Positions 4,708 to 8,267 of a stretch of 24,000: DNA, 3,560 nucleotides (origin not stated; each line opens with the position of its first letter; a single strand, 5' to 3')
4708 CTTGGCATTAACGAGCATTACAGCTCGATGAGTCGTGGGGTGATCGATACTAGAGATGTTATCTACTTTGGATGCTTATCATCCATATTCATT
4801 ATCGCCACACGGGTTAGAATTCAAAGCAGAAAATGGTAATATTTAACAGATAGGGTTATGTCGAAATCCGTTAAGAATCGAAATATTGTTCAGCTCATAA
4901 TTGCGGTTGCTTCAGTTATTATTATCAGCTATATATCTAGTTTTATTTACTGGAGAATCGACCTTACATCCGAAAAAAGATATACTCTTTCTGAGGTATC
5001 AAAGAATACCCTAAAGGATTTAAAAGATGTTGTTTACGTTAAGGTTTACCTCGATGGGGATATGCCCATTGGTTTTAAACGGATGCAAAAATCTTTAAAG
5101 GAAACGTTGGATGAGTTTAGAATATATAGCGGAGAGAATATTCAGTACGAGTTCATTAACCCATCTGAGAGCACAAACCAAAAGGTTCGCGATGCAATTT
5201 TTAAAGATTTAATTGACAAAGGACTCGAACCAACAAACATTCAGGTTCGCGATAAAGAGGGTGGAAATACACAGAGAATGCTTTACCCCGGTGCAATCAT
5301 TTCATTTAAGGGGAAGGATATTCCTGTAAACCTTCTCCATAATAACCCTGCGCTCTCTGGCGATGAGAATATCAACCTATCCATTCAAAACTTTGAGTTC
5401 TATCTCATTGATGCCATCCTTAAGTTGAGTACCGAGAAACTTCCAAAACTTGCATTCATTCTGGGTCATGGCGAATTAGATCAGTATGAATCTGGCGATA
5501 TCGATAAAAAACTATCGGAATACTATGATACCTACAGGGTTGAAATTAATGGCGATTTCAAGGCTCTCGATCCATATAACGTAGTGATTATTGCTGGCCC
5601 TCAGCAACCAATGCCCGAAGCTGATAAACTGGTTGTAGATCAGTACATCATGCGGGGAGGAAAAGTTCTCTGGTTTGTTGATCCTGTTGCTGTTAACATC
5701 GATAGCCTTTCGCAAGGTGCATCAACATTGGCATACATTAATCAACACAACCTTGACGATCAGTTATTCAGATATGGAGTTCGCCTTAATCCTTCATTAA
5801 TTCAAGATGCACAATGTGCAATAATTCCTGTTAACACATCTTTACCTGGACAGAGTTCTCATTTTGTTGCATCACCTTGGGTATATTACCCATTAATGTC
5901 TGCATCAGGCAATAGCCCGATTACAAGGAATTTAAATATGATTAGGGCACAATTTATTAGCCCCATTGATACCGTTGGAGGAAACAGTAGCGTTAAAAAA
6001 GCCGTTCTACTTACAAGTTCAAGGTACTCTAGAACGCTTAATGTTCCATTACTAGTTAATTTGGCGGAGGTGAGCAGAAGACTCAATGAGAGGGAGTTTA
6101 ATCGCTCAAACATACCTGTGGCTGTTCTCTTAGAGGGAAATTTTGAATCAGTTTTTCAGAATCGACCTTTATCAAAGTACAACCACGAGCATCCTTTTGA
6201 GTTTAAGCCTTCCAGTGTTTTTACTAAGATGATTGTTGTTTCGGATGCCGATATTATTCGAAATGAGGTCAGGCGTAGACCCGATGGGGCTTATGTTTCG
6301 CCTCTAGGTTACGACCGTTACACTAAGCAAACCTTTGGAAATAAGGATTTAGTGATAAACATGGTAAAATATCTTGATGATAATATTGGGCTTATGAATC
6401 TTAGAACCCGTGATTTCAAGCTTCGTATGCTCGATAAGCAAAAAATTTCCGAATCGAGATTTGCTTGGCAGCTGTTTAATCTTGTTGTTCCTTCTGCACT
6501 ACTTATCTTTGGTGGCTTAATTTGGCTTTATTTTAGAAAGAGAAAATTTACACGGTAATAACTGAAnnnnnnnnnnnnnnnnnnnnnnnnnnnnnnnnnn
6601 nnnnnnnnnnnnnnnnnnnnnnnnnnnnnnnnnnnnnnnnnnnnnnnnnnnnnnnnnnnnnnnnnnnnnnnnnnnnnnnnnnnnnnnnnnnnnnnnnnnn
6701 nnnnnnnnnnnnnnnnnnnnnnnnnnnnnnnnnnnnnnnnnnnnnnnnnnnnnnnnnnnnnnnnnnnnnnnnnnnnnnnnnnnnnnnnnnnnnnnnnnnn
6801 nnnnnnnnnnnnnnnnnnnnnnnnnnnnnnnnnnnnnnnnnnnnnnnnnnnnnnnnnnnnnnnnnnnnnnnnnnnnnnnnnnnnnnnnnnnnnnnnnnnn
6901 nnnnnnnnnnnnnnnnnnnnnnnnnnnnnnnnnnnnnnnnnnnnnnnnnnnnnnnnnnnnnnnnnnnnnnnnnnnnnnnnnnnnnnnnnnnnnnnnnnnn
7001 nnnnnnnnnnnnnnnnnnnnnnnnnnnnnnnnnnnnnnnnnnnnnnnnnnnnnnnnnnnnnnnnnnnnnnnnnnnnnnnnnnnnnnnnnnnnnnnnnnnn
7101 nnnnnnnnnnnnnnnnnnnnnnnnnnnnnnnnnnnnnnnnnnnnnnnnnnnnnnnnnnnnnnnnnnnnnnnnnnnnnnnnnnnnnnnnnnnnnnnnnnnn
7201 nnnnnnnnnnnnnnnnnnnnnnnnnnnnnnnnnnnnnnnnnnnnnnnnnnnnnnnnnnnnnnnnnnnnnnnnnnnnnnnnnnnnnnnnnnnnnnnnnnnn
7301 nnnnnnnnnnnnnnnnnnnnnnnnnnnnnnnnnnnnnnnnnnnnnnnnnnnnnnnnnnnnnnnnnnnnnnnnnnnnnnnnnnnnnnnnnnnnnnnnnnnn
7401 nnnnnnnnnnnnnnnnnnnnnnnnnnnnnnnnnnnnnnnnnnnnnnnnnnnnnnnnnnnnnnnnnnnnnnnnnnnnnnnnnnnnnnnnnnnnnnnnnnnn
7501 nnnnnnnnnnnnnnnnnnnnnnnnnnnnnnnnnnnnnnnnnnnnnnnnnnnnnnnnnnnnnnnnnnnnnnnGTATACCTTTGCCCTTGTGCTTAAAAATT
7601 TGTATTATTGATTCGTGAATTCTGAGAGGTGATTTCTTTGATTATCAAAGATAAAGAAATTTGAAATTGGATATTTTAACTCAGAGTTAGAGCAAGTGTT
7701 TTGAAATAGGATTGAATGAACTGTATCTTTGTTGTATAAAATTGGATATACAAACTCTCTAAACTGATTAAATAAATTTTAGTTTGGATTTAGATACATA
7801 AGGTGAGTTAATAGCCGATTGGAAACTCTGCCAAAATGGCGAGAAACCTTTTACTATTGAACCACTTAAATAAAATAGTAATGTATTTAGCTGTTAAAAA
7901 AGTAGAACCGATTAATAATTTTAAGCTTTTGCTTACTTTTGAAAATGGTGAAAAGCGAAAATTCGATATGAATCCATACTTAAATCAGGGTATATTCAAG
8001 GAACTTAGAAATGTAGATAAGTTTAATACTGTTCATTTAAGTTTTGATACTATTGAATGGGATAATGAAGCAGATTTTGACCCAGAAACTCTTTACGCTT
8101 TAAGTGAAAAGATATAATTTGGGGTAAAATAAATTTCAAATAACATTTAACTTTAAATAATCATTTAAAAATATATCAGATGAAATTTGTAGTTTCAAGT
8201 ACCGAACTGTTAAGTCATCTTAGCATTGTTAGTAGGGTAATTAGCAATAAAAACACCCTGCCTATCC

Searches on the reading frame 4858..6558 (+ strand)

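Call 21: search_protein_families(library=pfam, proteins=[window:4858-6558:+], max_evalue=0.0001)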
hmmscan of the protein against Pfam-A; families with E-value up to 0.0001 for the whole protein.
window:4858-6558:+ (566 aa): 2 families
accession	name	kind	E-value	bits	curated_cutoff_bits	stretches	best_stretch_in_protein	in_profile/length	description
PF09822.16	ABC_transp_aux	-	4.7e-81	272.6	34.7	1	196-502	2-288/288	ABC-type uncharacterized transport system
PF23357.1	DUF7088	-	3.1e-31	108.1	27.8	1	39-149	2-105/105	Domain of unknown function (DUF7088)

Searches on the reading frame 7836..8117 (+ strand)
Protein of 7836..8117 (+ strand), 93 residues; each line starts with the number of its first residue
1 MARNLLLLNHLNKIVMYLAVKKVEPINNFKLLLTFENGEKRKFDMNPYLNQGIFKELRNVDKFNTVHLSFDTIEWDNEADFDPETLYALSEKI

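Call 21: search_protein_families(library=pfam, proteins=[window:7836-8117:+], max_evalue=0.0001)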
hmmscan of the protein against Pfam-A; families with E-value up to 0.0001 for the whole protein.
window:7836-8117:+ (93 aa): 1 family
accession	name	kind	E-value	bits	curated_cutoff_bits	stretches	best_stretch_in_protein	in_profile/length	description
PF10387.14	DUF2442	-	5.8e-17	62.1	23.9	1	20-90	1-70/72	Protein of unknown function (DUF2442)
